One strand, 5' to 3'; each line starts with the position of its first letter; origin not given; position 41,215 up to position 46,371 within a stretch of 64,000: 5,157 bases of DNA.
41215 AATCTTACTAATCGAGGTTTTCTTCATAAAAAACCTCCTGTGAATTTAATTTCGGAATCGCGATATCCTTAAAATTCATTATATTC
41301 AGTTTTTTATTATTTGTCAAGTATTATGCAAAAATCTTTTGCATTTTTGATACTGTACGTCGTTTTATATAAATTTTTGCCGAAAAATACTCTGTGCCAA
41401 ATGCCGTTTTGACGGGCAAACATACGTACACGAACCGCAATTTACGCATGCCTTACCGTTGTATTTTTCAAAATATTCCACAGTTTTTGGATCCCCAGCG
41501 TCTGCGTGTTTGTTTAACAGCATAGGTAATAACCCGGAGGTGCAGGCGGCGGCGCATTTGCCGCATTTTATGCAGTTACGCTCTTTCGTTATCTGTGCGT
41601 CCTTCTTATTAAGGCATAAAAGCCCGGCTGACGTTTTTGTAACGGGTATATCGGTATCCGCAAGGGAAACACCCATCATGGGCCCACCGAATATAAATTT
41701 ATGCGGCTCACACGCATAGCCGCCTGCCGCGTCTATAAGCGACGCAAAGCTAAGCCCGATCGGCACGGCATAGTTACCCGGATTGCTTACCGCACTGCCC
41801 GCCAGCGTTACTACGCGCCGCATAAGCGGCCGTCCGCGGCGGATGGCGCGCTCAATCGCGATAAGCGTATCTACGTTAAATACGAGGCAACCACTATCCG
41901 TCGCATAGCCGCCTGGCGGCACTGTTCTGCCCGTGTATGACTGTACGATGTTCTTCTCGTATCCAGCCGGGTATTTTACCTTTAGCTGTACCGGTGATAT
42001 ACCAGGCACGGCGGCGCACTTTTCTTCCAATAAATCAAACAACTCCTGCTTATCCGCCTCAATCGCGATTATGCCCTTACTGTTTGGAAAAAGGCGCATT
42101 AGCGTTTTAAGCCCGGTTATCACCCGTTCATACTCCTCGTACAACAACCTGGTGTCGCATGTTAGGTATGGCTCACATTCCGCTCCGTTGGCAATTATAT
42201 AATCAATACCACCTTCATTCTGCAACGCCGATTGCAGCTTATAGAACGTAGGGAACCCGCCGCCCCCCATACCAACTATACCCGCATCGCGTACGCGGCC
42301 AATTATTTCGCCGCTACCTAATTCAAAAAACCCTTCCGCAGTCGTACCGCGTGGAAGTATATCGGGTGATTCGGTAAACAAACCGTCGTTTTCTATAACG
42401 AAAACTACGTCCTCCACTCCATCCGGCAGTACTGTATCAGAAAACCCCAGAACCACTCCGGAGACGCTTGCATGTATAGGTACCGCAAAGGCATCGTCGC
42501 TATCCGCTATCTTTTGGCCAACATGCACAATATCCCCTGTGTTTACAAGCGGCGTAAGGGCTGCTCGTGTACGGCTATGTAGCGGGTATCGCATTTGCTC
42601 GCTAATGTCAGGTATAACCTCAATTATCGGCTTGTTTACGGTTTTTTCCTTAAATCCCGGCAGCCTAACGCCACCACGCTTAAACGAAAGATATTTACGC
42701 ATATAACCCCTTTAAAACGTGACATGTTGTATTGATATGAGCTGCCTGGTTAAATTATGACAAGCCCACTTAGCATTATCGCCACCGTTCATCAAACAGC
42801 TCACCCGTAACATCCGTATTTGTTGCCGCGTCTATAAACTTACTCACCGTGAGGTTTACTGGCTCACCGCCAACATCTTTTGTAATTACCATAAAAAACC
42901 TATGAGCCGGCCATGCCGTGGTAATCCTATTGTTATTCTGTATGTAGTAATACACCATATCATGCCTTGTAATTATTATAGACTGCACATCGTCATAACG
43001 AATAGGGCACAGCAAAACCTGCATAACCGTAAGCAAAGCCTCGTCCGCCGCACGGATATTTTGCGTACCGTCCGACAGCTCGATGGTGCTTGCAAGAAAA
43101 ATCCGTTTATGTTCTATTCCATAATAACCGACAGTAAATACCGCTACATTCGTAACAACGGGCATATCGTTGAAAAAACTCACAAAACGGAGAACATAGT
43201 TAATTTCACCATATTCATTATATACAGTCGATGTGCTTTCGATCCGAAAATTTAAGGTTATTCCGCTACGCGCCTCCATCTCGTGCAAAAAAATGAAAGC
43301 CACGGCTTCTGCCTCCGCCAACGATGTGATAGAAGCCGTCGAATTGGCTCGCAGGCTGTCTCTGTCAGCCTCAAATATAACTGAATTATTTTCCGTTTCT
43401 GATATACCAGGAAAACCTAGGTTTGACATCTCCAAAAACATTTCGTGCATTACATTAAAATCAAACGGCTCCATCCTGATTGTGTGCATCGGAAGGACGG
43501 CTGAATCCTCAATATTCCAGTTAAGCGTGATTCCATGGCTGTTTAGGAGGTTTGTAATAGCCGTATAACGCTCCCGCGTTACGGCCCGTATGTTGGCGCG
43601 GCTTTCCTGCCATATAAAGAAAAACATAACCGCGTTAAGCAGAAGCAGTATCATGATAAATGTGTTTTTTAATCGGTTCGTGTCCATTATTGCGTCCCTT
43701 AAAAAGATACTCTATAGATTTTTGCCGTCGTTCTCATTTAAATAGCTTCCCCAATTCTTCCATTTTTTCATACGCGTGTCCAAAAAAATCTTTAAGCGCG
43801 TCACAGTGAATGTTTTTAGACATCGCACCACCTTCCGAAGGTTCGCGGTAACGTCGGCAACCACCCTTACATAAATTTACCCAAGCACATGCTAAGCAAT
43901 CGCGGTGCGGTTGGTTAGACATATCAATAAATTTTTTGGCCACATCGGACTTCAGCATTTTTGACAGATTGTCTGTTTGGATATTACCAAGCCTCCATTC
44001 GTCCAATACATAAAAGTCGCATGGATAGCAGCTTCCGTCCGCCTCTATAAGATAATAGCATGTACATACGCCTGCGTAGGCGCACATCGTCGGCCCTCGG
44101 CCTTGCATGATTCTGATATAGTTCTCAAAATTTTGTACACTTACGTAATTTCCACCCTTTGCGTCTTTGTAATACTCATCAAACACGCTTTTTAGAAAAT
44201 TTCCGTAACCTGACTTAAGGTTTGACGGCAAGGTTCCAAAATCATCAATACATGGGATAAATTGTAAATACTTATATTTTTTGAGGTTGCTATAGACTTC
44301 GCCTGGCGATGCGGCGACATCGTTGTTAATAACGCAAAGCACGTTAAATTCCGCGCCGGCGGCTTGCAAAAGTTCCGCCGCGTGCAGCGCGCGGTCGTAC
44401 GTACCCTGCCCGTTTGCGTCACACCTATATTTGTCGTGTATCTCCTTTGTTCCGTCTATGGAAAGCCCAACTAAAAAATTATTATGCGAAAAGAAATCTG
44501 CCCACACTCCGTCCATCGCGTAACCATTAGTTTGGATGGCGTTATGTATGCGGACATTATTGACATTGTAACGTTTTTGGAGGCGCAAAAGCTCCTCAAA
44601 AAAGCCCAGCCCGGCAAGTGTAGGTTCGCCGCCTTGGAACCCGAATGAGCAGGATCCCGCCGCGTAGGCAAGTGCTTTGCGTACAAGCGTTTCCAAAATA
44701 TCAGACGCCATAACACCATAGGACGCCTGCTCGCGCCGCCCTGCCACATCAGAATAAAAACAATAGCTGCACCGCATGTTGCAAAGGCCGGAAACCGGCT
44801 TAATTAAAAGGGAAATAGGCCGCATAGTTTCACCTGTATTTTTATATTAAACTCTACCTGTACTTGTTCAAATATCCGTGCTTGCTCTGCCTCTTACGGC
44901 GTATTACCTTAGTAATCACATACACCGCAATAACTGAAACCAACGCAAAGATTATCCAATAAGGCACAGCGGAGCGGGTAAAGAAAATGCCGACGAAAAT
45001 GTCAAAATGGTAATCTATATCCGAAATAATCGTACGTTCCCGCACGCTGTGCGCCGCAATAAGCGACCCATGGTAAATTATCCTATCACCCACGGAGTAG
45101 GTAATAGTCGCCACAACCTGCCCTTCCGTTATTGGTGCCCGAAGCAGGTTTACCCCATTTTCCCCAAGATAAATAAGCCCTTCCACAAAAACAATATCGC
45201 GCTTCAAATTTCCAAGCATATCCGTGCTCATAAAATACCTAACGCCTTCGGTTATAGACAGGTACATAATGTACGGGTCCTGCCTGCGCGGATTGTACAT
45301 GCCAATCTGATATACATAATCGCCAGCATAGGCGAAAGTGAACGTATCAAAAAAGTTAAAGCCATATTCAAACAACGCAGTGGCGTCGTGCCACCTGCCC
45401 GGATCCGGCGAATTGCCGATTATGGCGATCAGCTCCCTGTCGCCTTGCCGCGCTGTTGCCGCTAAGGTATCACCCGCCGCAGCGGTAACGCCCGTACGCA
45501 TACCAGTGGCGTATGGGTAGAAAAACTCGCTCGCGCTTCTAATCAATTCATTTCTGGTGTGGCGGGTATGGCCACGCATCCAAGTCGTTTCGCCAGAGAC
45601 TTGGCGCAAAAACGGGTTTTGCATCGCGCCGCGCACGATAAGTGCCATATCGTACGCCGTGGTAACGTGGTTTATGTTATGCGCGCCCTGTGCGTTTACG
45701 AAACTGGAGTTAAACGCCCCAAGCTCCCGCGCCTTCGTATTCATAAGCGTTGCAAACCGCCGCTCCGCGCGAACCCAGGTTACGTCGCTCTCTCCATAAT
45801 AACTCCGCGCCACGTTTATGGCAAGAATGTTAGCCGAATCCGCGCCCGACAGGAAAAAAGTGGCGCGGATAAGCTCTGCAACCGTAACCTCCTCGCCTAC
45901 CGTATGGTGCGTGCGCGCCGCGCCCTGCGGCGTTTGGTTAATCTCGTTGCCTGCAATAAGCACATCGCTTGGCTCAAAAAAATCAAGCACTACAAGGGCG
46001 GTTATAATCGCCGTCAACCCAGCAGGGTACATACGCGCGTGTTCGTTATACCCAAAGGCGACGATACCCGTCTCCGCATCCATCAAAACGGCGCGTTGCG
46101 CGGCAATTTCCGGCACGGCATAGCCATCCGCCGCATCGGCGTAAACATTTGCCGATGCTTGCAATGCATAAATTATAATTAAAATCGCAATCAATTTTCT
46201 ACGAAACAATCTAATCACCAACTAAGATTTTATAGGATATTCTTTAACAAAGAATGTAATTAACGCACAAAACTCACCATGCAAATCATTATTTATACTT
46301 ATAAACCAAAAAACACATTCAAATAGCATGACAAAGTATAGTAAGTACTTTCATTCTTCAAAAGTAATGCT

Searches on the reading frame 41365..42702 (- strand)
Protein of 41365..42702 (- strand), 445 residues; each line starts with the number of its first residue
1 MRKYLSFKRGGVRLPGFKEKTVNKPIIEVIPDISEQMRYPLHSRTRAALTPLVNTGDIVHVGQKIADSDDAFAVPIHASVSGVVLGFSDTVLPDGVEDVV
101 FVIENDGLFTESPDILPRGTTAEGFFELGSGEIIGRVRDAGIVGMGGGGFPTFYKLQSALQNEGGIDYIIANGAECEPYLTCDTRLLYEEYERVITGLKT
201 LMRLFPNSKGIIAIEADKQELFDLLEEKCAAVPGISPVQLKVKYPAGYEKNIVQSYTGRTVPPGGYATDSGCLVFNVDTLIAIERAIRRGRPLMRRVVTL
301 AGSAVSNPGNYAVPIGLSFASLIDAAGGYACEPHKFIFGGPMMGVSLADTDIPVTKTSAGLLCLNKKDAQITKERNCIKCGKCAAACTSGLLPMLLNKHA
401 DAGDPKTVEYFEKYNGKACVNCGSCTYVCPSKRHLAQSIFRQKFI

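Call 63: search_protein_families(library=pfam, proteins=[window:41365-42702:-], max_evalue=0.01)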
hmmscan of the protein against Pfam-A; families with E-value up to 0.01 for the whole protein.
window:41365-42702:- (445 aa): 14 families
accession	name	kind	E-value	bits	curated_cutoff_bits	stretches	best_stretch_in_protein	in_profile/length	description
PF01512.22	Complex1_51K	-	1.4e-41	142.3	31.2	1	137-284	1-149/150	Nuo51 FMN-binding domain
PF13375.12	RnfC_N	-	8.3e-19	67.9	25.6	1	9-107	4-100/101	RnfC Barrel sandwich hybrid domain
PF10531.15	SLBB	-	1.4e-11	44.5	27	1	297-345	1-54/55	SLBB domain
PF12838.12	Fer4_7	-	7.2e-09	36.4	27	1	376-431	1-50/52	4Fe-4S dicluster domain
PF14697.11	Fer4_21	-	1.1e-06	29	35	1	373-431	4-53/59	4Fe-4S dicluster domain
PF13237.11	Fer4_10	-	1.6e-06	28.3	25.5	2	373-430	5-53/53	4Fe-4S dicluster domain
PF13183.11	Fer4_8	-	1.9e-06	28.8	27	1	376-432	4-67/68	4Fe-4S dicluster domain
PF13187.11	Fer4_9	-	2.1e-06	28.1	27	1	376-432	1-50/52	4Fe-4S dicluster domain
PF12837.12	Fer4_6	-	2.6e-06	27.6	25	1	415-431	5-21/24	4Fe-4S binding domain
PF12797.12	Fer4_2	-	1e-05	25.6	24.5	1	418-431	9-22/22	4Fe-4S binding domain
PF00037.32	Fer4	-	8.7e-05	22.6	21.1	0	417-431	6-20/24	4Fe-4S binding domain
PF13484.11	Fer4_16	-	0.0025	19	30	0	376-431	1-65/66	4Fe-4S double cluster binding domain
PF13534.11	Fer4_17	-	0.0047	17.9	22.2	0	376-431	1-58/61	4Fe-4S dicluster domain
PF25160.1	LdpA_Fe-S-bd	-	0.0075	16.5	27.6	0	417-434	26-43/49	LdpA Fe-S cluster-binding domain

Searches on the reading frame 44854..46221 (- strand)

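Call 63: search_protein_families(library=pfam, proteins=[window:44854-46221:-], max_evalue=0.01)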
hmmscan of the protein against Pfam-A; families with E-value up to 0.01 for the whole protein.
window:44854-46221:- (455 aa): 2 families
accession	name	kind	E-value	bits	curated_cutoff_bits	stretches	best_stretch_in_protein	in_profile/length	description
PF00768.25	Peptidase_S11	-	1.2e-31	110.5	27.6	1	35-268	6-234/239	D-alanyl-D-alanine carboxypeptidase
PF07943.18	PBP5_C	-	0.0028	18.2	21.2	1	358-394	57-90/91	Penicillin-binding protein 5, C-terminal domain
